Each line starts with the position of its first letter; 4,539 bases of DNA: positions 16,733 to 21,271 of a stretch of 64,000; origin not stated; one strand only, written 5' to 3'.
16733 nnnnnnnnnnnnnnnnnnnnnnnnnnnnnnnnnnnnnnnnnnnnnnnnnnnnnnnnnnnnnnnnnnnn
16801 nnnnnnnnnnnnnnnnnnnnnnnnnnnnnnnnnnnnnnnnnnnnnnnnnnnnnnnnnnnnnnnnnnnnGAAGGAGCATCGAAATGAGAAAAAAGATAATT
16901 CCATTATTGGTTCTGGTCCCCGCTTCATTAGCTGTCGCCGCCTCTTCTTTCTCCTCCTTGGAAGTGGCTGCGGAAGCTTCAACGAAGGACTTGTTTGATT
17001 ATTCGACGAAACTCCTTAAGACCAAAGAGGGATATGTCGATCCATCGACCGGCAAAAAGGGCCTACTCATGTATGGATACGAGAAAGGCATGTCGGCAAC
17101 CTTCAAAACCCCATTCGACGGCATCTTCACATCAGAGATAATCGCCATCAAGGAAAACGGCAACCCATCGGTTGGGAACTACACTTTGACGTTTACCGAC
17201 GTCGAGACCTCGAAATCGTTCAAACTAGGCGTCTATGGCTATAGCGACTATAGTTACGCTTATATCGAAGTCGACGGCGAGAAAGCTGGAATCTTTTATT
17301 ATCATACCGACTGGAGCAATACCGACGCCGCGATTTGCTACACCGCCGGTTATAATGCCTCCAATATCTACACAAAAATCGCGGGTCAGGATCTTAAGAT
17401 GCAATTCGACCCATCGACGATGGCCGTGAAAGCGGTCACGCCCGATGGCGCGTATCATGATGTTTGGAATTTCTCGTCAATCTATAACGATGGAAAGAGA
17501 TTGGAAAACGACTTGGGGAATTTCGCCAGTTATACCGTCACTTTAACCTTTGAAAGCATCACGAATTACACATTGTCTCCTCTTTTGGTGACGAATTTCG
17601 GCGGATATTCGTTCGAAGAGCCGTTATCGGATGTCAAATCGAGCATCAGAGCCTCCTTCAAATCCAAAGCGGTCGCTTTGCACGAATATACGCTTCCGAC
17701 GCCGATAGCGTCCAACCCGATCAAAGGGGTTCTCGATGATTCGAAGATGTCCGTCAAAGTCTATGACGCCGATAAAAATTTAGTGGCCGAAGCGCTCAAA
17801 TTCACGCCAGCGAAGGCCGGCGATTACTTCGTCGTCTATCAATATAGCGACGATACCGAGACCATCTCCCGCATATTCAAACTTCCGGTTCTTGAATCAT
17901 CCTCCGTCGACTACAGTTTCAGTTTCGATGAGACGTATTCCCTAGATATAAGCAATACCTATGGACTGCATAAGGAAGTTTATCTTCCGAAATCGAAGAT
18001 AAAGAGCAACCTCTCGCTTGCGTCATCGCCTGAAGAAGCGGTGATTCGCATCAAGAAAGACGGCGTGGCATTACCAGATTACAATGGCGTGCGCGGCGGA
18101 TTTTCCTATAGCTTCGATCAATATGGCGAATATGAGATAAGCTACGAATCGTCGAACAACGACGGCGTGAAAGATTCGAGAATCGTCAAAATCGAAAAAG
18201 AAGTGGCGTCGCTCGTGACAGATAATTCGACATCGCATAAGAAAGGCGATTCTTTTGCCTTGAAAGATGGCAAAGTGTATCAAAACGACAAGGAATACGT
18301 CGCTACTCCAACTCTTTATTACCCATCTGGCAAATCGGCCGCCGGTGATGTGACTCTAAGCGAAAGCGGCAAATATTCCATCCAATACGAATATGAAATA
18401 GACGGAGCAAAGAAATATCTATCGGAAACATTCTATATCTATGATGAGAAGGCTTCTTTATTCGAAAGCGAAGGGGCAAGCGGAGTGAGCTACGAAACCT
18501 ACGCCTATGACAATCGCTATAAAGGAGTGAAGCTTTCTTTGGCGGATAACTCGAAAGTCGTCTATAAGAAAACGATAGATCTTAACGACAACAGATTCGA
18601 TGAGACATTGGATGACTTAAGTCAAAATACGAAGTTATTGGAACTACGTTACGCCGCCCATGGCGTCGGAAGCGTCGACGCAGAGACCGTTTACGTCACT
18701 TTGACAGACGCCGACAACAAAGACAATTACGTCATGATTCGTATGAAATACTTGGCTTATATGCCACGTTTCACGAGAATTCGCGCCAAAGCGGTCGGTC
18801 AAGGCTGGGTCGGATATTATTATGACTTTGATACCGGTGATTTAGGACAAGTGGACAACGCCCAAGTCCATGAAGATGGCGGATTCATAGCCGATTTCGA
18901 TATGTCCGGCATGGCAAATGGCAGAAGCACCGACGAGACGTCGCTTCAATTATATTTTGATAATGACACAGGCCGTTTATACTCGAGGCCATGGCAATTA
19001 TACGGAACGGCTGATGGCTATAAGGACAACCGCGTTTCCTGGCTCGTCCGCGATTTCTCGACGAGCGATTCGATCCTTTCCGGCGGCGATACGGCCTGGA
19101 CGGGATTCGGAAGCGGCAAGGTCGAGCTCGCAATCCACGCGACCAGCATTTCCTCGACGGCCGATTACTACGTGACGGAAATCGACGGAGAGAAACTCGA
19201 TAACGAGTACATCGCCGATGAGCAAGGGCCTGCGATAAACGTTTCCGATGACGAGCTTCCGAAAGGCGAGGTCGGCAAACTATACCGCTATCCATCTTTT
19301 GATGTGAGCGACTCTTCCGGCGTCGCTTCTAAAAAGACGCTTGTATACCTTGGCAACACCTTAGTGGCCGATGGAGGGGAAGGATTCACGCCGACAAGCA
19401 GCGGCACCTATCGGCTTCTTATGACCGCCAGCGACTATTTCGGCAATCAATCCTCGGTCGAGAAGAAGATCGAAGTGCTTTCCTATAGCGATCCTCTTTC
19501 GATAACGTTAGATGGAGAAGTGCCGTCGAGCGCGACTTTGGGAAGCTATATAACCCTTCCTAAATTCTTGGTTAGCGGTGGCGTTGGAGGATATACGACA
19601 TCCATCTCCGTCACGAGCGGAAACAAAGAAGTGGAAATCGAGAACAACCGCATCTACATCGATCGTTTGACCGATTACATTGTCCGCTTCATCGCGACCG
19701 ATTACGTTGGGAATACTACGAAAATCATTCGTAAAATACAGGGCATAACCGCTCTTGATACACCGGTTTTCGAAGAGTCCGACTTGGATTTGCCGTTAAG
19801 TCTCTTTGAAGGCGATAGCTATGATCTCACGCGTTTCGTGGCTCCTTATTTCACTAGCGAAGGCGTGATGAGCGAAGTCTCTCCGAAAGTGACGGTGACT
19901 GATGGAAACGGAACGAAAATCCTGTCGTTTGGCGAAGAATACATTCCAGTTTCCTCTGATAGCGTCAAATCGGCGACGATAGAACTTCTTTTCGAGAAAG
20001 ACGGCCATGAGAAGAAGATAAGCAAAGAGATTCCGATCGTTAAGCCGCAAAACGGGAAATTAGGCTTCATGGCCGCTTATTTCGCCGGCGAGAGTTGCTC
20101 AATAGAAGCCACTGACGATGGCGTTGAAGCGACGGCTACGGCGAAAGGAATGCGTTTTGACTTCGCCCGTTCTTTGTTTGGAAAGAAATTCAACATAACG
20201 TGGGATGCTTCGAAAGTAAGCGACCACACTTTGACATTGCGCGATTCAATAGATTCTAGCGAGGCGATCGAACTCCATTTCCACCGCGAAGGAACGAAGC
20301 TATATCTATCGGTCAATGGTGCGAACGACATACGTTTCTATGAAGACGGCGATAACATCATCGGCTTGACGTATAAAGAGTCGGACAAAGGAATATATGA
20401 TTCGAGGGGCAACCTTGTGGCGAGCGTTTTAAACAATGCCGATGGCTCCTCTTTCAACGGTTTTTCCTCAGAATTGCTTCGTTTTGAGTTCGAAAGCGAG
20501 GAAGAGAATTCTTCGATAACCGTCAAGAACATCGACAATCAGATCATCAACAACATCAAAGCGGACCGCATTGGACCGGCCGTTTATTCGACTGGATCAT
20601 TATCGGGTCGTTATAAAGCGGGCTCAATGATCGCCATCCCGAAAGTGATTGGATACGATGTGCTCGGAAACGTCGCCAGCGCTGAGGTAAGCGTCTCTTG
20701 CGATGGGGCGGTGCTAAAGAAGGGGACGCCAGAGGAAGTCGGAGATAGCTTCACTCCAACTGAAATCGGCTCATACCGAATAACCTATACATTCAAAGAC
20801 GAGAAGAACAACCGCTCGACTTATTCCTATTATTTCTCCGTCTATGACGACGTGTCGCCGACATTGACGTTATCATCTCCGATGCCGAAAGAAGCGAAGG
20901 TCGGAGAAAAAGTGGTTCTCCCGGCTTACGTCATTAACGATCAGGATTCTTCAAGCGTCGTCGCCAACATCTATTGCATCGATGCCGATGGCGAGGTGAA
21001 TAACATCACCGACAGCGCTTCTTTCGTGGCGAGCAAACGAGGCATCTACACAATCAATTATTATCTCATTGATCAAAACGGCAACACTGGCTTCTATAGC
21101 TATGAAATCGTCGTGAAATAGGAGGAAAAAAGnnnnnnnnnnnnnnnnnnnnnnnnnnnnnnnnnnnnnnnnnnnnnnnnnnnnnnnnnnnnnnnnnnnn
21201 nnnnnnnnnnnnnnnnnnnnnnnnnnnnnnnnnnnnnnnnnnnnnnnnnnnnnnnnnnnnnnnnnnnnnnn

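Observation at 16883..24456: A three-gene surface cassette (giant Ig-array protein, then DUF4838-like lipoprotein, then Big_2 lipoprotein) occurs twice; candidate uncharacterised monoderm glycan-capture machine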

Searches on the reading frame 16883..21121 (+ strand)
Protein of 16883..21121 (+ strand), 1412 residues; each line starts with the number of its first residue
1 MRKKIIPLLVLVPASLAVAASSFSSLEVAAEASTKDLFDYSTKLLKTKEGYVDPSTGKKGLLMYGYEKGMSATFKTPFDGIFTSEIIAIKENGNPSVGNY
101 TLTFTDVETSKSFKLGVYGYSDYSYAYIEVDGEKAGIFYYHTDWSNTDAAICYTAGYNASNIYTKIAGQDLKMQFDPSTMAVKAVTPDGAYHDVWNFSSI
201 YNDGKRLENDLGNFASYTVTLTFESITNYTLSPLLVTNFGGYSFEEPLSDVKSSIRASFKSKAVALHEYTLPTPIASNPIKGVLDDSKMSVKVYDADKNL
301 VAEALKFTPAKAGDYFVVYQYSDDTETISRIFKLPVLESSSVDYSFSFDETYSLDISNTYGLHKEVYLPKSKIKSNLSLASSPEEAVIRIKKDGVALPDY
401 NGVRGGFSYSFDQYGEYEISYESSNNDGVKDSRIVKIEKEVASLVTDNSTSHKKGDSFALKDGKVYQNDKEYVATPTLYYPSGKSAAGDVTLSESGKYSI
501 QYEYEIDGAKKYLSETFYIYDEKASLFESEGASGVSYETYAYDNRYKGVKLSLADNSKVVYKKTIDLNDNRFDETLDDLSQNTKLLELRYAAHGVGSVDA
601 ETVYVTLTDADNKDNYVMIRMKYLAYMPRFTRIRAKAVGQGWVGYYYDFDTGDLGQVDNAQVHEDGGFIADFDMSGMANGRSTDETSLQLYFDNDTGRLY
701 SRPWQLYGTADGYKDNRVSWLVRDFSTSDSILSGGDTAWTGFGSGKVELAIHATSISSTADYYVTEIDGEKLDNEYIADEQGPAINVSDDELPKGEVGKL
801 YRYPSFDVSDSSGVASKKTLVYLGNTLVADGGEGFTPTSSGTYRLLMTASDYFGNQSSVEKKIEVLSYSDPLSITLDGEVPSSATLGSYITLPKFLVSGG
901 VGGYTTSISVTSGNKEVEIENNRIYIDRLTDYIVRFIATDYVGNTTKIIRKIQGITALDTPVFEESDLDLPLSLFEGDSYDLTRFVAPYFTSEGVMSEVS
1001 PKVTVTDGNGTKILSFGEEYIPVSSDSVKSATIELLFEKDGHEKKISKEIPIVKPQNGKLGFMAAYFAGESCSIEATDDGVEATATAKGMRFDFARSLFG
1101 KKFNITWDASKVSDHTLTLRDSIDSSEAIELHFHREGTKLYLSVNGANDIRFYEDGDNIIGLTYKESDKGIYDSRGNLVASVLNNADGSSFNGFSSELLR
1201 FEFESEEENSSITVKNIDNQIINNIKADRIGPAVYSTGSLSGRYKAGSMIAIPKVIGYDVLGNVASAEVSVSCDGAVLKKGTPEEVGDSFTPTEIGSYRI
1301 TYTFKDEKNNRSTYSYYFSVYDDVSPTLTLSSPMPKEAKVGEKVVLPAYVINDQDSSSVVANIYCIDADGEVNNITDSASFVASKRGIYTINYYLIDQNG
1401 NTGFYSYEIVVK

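Call 3: search_protein_families(library=pfam, proteins=[window:16883-21121:+], max_evalue=0.01)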
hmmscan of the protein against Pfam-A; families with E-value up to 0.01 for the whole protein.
window:16883-21121:+ (1412 aa): 1 family
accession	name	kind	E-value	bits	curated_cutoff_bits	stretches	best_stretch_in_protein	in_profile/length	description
PF16403.11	Bact_surface_Ig-like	-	1.1e-05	25.8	27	0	1294-1313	45-64/71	Bacterial surface protein, Ig-like domain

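Call 4: search_protein_families(library=ncbifam, proteins=[window:16883-21121:+], max_evalue=0.01)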
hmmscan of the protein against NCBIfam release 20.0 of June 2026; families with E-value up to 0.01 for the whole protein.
window:16883-21121:+ (1412 aa): 1 family
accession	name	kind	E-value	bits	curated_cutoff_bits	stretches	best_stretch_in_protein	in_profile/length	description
NF047446.1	barrel_OmpL47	domain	8.4e-06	26.2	40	1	1351-1402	9-58/68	OmpL47-type beta-barrel domain-containing protein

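Call 9: search_solved_structures(query=window:16883-21121:+, max_evalue=1)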
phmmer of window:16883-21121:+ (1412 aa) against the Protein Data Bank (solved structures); distinct sequences matched with E-value up to 1: 1.
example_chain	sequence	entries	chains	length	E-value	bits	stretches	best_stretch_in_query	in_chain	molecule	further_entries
4m03_A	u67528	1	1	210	0.0033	18.2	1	1291-1409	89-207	Serine-rich adhesin for platelets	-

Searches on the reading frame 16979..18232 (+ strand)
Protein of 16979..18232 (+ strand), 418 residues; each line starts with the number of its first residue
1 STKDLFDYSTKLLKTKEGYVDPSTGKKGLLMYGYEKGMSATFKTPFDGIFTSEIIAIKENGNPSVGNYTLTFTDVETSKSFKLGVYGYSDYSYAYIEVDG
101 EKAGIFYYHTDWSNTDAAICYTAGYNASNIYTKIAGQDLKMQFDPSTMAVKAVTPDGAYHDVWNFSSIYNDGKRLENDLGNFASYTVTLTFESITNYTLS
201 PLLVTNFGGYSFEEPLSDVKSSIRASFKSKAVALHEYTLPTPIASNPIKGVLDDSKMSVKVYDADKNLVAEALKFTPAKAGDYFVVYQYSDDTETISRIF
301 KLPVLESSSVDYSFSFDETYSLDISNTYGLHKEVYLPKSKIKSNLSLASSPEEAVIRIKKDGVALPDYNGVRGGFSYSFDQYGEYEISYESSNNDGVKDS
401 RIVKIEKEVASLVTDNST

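Call 93: search_protein_families(library=pfam, proteins=[window:16979-18232:+], max_evalue=1)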
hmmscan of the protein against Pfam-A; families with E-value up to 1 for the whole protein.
window:16979-18232:+ (418 aa): 3 families
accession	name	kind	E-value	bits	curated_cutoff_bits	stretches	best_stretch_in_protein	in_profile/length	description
PF16403.11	Bact_surface_Ig-like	-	0.015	15.8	27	0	381-400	45-64/71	Bacterial surface protein, Ig-like domain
PF07523.18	Big_3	-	0.089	13.5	21.2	0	261-296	32-64/68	Bacterial Ig-like domain (group 3)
PF00963.24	Cohesin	-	0.16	12.6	24.1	1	124-170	19-67/139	Cohesin domain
